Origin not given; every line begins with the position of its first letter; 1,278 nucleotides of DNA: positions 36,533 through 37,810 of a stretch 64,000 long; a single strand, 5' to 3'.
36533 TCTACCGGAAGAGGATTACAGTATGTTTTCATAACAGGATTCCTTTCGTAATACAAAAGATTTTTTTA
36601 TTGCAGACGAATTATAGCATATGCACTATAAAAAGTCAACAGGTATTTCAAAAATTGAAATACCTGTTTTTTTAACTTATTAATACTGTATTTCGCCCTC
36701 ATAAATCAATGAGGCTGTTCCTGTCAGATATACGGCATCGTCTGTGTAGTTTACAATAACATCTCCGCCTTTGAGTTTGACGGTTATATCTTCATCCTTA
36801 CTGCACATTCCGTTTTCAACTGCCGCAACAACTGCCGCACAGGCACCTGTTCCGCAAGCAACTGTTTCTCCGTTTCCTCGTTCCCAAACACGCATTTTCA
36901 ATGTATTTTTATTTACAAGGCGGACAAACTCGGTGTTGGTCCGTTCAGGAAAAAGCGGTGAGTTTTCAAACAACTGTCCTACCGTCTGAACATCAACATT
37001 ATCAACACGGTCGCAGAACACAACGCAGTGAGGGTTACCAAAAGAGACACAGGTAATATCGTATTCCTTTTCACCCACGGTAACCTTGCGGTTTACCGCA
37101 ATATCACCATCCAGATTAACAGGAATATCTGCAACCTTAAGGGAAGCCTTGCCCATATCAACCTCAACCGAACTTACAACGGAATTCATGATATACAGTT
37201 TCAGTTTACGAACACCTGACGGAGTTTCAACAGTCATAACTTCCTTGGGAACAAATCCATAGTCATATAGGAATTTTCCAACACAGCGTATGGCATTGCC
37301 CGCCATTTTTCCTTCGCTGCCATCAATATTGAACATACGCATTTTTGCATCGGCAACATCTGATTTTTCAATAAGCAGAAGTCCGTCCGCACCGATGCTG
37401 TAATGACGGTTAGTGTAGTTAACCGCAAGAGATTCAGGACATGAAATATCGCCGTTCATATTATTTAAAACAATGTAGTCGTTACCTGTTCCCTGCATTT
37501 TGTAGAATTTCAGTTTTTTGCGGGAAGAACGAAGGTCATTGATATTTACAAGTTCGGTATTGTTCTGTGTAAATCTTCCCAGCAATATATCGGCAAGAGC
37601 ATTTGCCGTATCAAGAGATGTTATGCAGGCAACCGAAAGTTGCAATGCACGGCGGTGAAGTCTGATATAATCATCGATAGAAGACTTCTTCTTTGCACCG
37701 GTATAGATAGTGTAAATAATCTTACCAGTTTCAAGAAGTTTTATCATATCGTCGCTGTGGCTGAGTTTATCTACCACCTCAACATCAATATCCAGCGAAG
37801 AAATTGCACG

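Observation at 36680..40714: carB fused in frame to a DapF-like domain that has lost its first catalytic cysteine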

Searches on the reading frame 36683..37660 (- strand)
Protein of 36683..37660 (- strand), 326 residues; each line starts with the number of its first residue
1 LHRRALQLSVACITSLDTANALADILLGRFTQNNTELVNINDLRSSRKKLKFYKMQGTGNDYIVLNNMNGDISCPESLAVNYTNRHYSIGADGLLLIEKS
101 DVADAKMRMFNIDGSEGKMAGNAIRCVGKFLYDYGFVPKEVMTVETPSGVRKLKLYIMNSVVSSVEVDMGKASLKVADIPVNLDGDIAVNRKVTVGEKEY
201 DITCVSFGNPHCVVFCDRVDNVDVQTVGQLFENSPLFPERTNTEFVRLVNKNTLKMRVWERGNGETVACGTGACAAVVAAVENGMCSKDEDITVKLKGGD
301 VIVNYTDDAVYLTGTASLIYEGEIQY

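Call 4: search_protein_families(library=ncbifam, proteins=[window:36683-37498:-], max_evalue=0.01)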
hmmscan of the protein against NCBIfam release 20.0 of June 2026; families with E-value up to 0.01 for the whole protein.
window:36683-37498:- (272 aa): 2 families
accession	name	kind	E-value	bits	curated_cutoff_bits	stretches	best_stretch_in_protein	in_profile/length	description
TIGR00652.1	DapF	equivalog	1.1e-81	274.2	114.65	1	1-271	6-269/270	diaminopimelate epimerase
NF038284.1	bifunc_DapF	exception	1.4e-34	119.5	350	1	3-261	17-253/254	bifunctional diaminopimelate epimerase/glutamate racemase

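Call 5: find_homologous_proteins(query=window:36683-37660:-, max_evalue=1e-20)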
Query window:36683-37660:- (326 aa): 7997 proteins with E <= 1e-20 among 8000 candidates; the best 120 are listed.
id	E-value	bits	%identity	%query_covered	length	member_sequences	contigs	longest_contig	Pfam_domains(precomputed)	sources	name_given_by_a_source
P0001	1.6e-144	499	67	100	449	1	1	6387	PF02142.28,PF01678.25,PF05544.17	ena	-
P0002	2.8e-144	498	69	100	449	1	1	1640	PF02142.28,PF01678.25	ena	-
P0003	1.3e-142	493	67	100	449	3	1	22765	PF02142.28,PF01678.25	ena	-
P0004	1.5e-141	489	66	100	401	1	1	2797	PF02142.28,PF01678.25,PF05544.17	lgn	-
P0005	2.2e-141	489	66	100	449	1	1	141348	PF02142.28,PF01678.25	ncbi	-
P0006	5.4e-141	487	66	100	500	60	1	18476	PF02142.28,PF01678.25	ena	-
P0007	4.5e-140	484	66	100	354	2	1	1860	PF01678.25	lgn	-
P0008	4.6e-140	484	65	100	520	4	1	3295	PF02142.28,PF01678.25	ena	-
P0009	1.0e-139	483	64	100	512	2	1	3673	PF02142.28,PF01678.25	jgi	-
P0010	2.2e-139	482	65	100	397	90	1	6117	PF02142.28,PF01678.25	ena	-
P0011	4.6e-139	481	64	100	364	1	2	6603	PF01678.25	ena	-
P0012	5.0e-139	481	65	100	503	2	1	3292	PF02142.28,PF01678.25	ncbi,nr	ncbi:MAG: diaminopimelate epimerase, partial [Clostridia bacterium]|nr:diaminopimelate epimerase [Cl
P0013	7.0e-139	481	65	100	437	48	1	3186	PF02142.28,PF01678.25,PF05544.17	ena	-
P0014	1.8e-138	479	65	100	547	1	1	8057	PF02142.28,PF02786.23,PF01678.25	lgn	-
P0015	2.0e-138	479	65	100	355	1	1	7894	PF01678.25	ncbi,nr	ncbi:MAG: diaminopimelate epimerase, partial [Clostridia bacterium]|nr:diaminopimelate epimerase [Cl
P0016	2.3e-138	479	66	100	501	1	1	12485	PF02142.28,PF01678.25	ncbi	-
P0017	2.7e-138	479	65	100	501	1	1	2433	PF02142.28,PF01678.25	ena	-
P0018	3.7e-138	478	65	100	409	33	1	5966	PF02142.28,PF01678.25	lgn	-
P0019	1.2e-137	477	65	100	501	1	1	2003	PF02142.28,PF01678.25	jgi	jgi:carbamoyl-phosphate synthase large subunit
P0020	1.2e-137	477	63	100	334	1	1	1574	PF01678.25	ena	-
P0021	5.6e-137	474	66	100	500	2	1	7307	PF02142.28,PF01678.25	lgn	-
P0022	1.6e-136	473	63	100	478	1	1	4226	PF02142.28,PF01678.25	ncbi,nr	ncbi:MAG: diaminopimelate epimerase, partial [Eubacterium sp.]|nr:diaminopimelate epimerase [Eubacte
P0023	1.9e-135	469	63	100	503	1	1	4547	PF02142.28,PF01678.25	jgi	-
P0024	9.1e-135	467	61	100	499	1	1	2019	PF02142.28,PF01678.25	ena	-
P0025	9.6e-135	467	63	100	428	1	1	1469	PF02142.28,PF01678.25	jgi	jgi:carbamoyl-phosphate synthase large subunit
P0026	1.2e-134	467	63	100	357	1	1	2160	PF01678.25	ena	-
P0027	1.4e-134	466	64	100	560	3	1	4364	PF15632.12,PF02786.23,PF01678.25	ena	-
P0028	1.5e-134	466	63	100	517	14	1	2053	PF02142.28,PF01678.25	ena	-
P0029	2.0e-134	466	63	100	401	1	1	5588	PF02142.28,PF01678.25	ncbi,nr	ncbi:MAG: diaminopimelate epimerase, partial [Clostridia bacterium]|nr:diaminopimelate epimerase [Cl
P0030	3.6e-134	465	63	100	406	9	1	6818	PF02142.28,PF01678.25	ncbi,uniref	ncbi:diaminopimelate epimerase, partial [uncultured Eubacterium sp.]|uniref:diaminopimelate epimeras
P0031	6.3e-134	464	60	100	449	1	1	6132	PF02142.28,PF01678.25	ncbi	-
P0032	8.6e-134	464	64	100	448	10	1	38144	PF02142.28,PF01678.25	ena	-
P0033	1.5e-133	463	63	100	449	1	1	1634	PF02142.28,PF01678.25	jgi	jgi:carbamoyl-phosphate synthase large subunit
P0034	2.5e-133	462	63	100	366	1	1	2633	PF01678.25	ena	-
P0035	2.8e-133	462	63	100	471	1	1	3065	PF02142.28,PF01678.25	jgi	jgi:carbamoyl-phosphate synthase large subunit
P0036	3.4e-133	462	63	100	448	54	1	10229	PF02142.28,PF01678.25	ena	-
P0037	3.8e-133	462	64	100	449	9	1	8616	PF02142.28,PF01678.25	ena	-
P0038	4.1e-133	462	63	100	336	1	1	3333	PF01678.25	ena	-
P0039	4.3e-133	462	63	100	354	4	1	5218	PF01678.25,PF05544.17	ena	-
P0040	4.8e-133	461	61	100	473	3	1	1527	PF02142.28,PF01678.25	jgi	jgi:carbamoyl-phosphate synthase large subunit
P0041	5.5e-133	461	63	100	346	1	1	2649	PF01678.25,PF05544.17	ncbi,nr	ncbi:MAG: diaminopimelate epimerase, partial [Clostridia bacterium]|nr:diaminopimelate epimerase [Cl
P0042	7.8e-133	461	61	100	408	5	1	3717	PF02142.28,PF01678.25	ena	-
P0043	8.1e-133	461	62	100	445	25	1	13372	PF02142.28,PF01678.25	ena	-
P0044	9.8e-133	460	63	100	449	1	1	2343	PF02142.28,PF01678.25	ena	-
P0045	1.8e-132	459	63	100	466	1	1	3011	PF02142.28,PF01678.25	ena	-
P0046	1.8e-132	459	62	100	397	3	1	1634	PF02142.28,PF01678.25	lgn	-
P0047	4.3e-132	458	63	100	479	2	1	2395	PF02142.28,PF01678.25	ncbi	ncbi:MAG: diaminopimelate epimerase, partial [Eubacterium sp.]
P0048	5.3e-132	458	62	100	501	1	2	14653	PF02142.28,PF01678.25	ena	-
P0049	8.5e-132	457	61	100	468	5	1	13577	PF02142.28,PF01678.25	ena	-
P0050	9.3e-132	457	62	100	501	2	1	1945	PF02142.28,PF01678.25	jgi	-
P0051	4.7e-131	455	63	99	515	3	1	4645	PF02142.28,PF01678.25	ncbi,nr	ncbi:MAG: diaminopimelate epimerase, partial [Clostridia bacterium]|nr:diaminopimelate epimerase [Cl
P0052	4.8e-131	455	60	100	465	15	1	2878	PF02142.28,PF01678.25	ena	-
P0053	6.6e-131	454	62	100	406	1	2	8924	PF02142.28,PF01678.25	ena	-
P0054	8.5e-131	454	61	100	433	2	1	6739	PF02142.28,PF01678.25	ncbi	-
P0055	1.4e-130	453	63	100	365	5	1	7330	PF01678.25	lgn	-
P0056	1.4e-130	453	63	100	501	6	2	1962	PF02142.28,PF01678.25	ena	-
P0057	1.5e-130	453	60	100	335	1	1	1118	PF01678.25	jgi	jgi:carbamoyl-phosphate synthase large subunit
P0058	2.1e-130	453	61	100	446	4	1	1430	PF02142.28,PF01678.25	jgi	jgi:carbamoyl-phosphate synthase large subunit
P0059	2.5e-130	452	63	100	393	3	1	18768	PF02142.28,PF01678.25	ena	-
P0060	2.5e-130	452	63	100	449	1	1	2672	PF02142.28,PF01678.25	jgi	-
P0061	5.4e-130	451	60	100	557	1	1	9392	PF02142.28,PF15632.12,PF02786.23,PF01678.25,PF05544.17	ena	-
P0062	7.0e-130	451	60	100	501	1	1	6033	PF02142.28,PF01678.25,PF05544.17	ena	-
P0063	7.2e-130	451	61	100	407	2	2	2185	PF02142.28,PF01678.25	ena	-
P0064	7.9e-130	451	60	100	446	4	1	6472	PF02142.28,PF01678.25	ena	-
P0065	9.1e-130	451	59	100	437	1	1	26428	PF02142.28,PF01678.25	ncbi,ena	-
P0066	1.5e-129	450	60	100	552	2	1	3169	PF02142.28,PF02786.23,PF01678.25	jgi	-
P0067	1.7e-129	450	62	100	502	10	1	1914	PF02142.28,PF01678.25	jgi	jgi:carbamoyl-phosphate synthase large subunit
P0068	1.7e-129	450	61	100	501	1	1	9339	PF02142.28,PF01678.25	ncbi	-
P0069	1.9e-129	450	62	100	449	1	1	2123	PF02142.28,PF01678.25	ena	-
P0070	3.5e-129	449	59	100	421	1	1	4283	PF02142.28,PF01678.25,PF05544.17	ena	-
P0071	4.1e-129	448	60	100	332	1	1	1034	PF01678.25,PF05544.17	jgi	jgi:carbamoyl-phosphate synthase large subunit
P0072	5.1e-129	448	60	100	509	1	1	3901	PF02142.28,PF01678.25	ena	-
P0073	5.8e-129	448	61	100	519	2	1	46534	PF02142.28,PF01678.25,PF05544.17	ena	-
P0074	7.1e-129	448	58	100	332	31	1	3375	PF01678.25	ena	-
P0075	1.3e-128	447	60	100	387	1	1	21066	PF02142.28,PF01678.25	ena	-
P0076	2.0e-128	446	59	100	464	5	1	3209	PF02142.28,PF01678.25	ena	-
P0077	2.0e-128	446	61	100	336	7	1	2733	PF01678.25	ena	-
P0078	2.2e-128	446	60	100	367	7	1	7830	PF01678.25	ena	-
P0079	2.8e-128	446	60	100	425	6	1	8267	PF02142.28,PF01678.25,PF05544.17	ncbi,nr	ncbi:MAG TPA: diaminopimelate epimerase, partial [Ruminococcaceae bacterium]|nr:diaminopimelate epim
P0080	3.5e-128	445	62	100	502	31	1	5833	PF02142.28,PF01678.25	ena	-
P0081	5.2e-128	445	61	100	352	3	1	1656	PF01678.25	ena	-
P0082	5.3e-128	445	60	100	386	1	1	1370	PF02142.28,PF01678.25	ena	-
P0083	5.6e-128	445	57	100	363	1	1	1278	PF01678.25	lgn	-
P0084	6.2e-128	445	61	100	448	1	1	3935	PF02142.28,PF01678.25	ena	-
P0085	6.6e-128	445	60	100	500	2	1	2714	PF02142.28,PF01678.25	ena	-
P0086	7.3e-128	444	60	100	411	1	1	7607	PF02142.28,PF01678.25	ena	-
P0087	7.3e-128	444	61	100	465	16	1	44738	PF02142.28,PF01678.25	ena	-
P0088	7.4e-128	444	60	100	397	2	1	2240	PF02142.28,PF01678.25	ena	-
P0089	7.6e-128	444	61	100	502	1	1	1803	PF02142.28,PF01678.25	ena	-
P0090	8.1e-128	444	59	100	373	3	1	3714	PF01678.25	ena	-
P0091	1.0e-127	444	61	100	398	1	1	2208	PF02142.28,PF01678.25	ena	-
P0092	1.0e-127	444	60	100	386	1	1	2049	PF02142.28,PF01678.25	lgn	-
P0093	1.1e-127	444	61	100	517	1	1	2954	PF02142.28,PF01678.25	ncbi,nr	ncbi:MAG: diaminopimelate epimerase, partial [Clostridia bacterium]|nr:diaminopimelate epimerase [Cl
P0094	1.4e-127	443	62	100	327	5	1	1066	PF01678.25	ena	-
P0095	1.4e-127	443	59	100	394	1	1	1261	PF02142.28,PF01678.25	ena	-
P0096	1.5e-127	443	59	100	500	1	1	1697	PF02142.28,PF01678.25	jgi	-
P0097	1.8e-127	443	64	92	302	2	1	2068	PF01678.25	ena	-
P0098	2.0e-127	443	61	100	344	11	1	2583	PF01678.25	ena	-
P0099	2.1e-127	443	60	100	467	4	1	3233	PF02142.28,PF01678.25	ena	-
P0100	2.3e-127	443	60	100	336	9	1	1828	PF01678.25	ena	-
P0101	3.0e-127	442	60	100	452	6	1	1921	PF02142.28,PF01678.25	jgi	jgi:carbamoyl-phosphate synthase large subunit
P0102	3.2e-127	442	60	100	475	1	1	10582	PF02142.28,PF01678.25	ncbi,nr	ncbi:MAG: diaminopimelate epimerase, partial [Clostridia bacterium]|nr:diaminopimelate epimerase [Cl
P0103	4.8e-127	442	60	100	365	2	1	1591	PF01678.25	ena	-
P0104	4.9e-127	442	60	100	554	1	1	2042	PF02142.28,PF02786.23,PF01678.25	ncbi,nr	ncbi:MAG: diaminopimelate epimerase, partial [Clostridia bacterium]|nr:diaminopimelate epimerase [Cl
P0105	4.9e-127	442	60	100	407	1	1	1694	PF02142.28,PF01678.25,PF05544.17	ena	-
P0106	5.0e-127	442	59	100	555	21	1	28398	PF02142.28,PF15632.12,PF02786.23,PF01678.25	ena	-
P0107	6.7e-127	441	60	100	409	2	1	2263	PF02142.28,PF01678.25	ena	-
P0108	7.1e-127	441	60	100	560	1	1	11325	PF02142.28,PF15632.12,PF02786.23,PF01678.25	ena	-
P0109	7.5e-127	441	57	100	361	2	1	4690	PF01678.25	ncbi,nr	ncbi:MAG: diaminopimelate epimerase, partial [Clostridia bacterium]|nr:diaminopimelate epimerase [Cl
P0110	8.8e-127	441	60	100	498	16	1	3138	PF02142.28,PF01678.25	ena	-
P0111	9.9e-127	441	59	100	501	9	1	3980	PF02142.28,PF01678.25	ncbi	-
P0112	2.5e-126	439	59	100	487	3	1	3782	PF02142.28,PF01678.25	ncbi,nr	ncbi:MAG: diaminopimelate epimerase, partial [Oscillospiraceae bacterium]|nr:diaminopimelate epimera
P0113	3.0e-126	439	59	100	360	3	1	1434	PF01678.25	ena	-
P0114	3.2e-126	439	61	96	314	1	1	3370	PF01678.25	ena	-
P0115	3.5e-126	439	58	100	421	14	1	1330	PF02142.28,PF01678.25,PF05544.17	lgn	-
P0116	3.5e-126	439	59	100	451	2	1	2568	PF02142.28,PF01678.25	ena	-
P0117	3.8e-126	439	60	100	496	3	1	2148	PF02142.28,PF01678.25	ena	-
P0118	4.6e-126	438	60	100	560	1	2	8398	PF02142.28,PF15632.12,PF02786.23,PF01678.25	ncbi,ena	-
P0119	4.6e-126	438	60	100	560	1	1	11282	PF02142.28,PF15632.12,PF02786.23,PF01678.25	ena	-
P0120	4.9e-126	438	59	100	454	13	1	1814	PF02142.28,PF01678.25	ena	-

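Call 7: search_solved_structures(query=window:36683-37513:-, max_evalue=0.001, show_alignments=4)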
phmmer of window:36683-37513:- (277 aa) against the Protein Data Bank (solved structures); distinct sequences matched with E-value up to 0.001: 17.
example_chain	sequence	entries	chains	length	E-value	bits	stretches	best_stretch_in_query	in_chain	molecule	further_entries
2otn_A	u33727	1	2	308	1.8e-67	230.9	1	2-277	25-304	Diaminopimelate epimerase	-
9mro_A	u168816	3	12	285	1.8e-61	211.2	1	2-276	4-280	Diaminopimelate epimerase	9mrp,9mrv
3ejx_A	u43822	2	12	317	4.5e-55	190.2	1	1-274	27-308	Diaminopimelate epimerase, chloroplastic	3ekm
1bwz_A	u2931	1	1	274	1.3e-47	165.7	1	2-275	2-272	PROTEIN (DIAMINOPIMELATE EPIMERASE)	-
2q9h_A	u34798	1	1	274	5.7e-47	163.7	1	2-275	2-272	Diaminopimelate epimerase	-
8qzy_A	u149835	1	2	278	6.3e-47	163.5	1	1-276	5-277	Diaminopimelate epimerase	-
1gqz_A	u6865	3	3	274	7.9e-47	163.2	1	2-275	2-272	DIAMINOPIMELATE EPIMERASE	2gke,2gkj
5ha4_A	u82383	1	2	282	1.8e-46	162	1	1-275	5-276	Diaminopimelate epimerase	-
2q9j_A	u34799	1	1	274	2e-45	158.6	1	2-275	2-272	Diaminopimelate epimerase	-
5ygu_A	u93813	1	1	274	8.6e-45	156.5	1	2-275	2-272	Diaminopimelate epimerase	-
6d13_A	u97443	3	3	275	8.6e-45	156.5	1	2-275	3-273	Diaminopimelate epimerase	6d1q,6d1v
4ijz_A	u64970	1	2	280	9.1e-45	156.4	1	2-275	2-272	Diaminopimelate epimerase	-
4ik0_A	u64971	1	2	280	1.3e-43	152.7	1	2-275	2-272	Diaminopimelate epimerase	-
6vck_A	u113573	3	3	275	8.5e-43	150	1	2-275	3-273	Diaminopimelate epimerase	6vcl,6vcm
7vdy_A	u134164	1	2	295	1.2e-33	120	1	1-274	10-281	O-ureido-serine racemase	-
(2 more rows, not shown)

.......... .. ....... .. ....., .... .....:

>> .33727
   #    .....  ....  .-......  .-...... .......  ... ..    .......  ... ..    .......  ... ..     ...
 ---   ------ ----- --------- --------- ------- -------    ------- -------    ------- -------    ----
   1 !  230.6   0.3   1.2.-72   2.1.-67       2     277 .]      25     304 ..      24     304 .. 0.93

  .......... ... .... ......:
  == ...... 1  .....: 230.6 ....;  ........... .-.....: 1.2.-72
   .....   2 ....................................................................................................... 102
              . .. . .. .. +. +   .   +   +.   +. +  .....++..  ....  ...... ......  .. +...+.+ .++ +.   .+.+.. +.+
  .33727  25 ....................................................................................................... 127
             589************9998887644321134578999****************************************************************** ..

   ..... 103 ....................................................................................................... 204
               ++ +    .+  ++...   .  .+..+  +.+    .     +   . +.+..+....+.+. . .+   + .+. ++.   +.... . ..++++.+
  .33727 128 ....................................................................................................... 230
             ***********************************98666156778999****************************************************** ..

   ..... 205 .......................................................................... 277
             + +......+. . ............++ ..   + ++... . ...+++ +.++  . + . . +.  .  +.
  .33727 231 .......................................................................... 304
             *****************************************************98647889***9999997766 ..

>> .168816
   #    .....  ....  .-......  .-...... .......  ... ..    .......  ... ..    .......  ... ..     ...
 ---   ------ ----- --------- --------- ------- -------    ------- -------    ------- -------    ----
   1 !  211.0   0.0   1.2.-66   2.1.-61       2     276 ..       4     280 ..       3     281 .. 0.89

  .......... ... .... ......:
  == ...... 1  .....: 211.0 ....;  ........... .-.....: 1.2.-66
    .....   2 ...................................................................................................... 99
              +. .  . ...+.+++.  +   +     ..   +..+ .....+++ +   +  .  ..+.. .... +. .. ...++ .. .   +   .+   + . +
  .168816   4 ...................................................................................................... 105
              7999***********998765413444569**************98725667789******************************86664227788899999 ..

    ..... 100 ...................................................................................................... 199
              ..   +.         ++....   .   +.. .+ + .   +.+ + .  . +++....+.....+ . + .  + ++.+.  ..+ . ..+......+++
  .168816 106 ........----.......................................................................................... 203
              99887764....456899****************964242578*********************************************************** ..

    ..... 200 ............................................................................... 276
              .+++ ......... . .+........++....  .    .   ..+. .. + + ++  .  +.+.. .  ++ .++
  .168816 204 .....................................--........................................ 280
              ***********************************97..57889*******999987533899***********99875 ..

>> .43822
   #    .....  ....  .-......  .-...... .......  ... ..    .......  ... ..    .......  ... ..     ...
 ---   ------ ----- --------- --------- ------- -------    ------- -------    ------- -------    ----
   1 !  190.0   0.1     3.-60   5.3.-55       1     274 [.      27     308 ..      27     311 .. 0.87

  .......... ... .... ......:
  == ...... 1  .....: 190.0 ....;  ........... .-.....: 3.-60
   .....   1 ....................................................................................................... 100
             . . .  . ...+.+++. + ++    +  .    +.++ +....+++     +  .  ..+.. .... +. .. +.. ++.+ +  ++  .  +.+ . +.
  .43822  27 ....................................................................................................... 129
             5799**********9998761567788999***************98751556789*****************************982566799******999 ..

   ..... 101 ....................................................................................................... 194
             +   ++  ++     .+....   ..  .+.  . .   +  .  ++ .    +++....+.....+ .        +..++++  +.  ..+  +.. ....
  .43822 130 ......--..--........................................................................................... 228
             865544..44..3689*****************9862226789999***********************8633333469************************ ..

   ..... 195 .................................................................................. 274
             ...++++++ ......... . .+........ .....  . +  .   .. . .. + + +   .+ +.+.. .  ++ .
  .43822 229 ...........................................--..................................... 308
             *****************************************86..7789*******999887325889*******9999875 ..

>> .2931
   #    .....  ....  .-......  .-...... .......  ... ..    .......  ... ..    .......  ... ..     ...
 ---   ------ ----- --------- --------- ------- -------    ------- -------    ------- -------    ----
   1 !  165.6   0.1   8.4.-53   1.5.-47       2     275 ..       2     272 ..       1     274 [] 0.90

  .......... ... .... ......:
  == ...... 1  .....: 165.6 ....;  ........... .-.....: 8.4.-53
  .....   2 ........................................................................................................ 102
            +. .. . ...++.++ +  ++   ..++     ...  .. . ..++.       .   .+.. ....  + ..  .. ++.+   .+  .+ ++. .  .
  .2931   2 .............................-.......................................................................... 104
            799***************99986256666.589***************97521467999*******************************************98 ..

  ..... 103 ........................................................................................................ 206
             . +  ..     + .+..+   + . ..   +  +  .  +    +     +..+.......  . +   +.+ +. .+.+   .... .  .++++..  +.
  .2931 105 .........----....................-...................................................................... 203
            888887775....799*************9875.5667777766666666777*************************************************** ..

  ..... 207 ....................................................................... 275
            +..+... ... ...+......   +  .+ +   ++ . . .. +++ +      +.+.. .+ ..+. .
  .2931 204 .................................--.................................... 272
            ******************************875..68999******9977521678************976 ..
